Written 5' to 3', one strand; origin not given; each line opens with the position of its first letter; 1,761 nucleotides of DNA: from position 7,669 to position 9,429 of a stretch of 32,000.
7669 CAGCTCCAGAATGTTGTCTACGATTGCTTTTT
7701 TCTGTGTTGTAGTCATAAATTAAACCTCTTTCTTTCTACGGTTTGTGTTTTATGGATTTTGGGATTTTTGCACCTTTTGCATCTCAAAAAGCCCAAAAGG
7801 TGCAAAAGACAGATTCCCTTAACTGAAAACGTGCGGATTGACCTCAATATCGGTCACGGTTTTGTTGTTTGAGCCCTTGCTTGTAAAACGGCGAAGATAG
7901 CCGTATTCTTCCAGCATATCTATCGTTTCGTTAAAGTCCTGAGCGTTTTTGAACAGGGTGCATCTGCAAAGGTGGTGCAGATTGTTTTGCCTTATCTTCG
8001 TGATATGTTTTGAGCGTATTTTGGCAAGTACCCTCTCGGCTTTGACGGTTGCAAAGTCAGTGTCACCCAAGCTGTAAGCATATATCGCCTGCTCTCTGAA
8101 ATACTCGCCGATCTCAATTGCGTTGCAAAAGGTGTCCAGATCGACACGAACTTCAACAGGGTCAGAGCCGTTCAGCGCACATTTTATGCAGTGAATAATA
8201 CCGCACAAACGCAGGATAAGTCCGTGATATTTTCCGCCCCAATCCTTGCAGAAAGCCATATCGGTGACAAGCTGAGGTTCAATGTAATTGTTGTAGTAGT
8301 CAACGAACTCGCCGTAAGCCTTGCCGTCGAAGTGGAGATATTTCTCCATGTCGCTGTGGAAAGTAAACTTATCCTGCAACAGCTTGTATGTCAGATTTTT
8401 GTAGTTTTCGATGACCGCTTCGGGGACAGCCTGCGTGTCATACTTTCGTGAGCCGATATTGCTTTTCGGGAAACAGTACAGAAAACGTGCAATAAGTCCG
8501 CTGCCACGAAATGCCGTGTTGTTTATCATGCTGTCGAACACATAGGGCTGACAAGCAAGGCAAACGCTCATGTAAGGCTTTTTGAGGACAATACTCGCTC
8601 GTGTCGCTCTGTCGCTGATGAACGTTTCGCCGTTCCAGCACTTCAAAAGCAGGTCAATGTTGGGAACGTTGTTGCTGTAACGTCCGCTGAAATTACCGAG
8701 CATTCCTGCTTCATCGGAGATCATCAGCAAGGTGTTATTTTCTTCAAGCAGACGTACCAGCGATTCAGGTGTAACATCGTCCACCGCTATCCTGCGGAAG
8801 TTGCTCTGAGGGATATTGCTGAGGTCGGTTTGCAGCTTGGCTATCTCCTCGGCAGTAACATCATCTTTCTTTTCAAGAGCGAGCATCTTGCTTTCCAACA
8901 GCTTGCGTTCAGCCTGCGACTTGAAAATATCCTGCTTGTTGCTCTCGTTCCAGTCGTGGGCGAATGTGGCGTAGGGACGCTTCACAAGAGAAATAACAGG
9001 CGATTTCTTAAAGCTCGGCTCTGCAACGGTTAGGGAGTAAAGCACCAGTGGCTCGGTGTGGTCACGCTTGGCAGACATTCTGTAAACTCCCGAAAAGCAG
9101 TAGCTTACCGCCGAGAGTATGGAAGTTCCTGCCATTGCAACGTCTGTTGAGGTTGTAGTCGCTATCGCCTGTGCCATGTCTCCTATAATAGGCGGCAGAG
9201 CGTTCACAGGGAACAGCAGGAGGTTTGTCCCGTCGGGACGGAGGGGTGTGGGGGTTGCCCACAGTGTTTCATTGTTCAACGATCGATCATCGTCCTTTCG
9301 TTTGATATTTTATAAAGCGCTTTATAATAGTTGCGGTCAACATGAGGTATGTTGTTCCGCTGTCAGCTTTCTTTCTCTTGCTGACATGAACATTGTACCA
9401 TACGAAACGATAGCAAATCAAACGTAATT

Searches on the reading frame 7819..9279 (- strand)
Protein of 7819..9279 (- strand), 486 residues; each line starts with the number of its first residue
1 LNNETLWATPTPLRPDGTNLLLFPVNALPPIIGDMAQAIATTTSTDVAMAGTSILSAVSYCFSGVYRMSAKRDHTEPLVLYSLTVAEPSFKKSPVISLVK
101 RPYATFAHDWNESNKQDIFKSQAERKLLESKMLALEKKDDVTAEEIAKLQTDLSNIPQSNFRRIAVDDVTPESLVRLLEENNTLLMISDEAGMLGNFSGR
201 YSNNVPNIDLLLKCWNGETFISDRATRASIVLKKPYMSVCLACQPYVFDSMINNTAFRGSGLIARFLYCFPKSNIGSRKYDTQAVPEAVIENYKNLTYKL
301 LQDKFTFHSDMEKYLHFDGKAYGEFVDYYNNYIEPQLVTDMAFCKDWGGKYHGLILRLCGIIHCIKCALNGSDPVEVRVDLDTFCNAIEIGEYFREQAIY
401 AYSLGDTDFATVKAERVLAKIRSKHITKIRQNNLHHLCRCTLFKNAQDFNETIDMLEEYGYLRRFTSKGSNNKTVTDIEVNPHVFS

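Call 7: search_protein_families(library=pfam, proteins=[window:7819-9279:-], max_evalue=0.01)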
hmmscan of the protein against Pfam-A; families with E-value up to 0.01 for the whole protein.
window:7819-9279:- (486 aa): 1 family
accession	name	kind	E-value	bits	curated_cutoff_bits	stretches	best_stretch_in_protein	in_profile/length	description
PF13148.11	DUF3987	-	5.4e-83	279.6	27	1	45-403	2-363/364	Protein of unknown function (DUF3987)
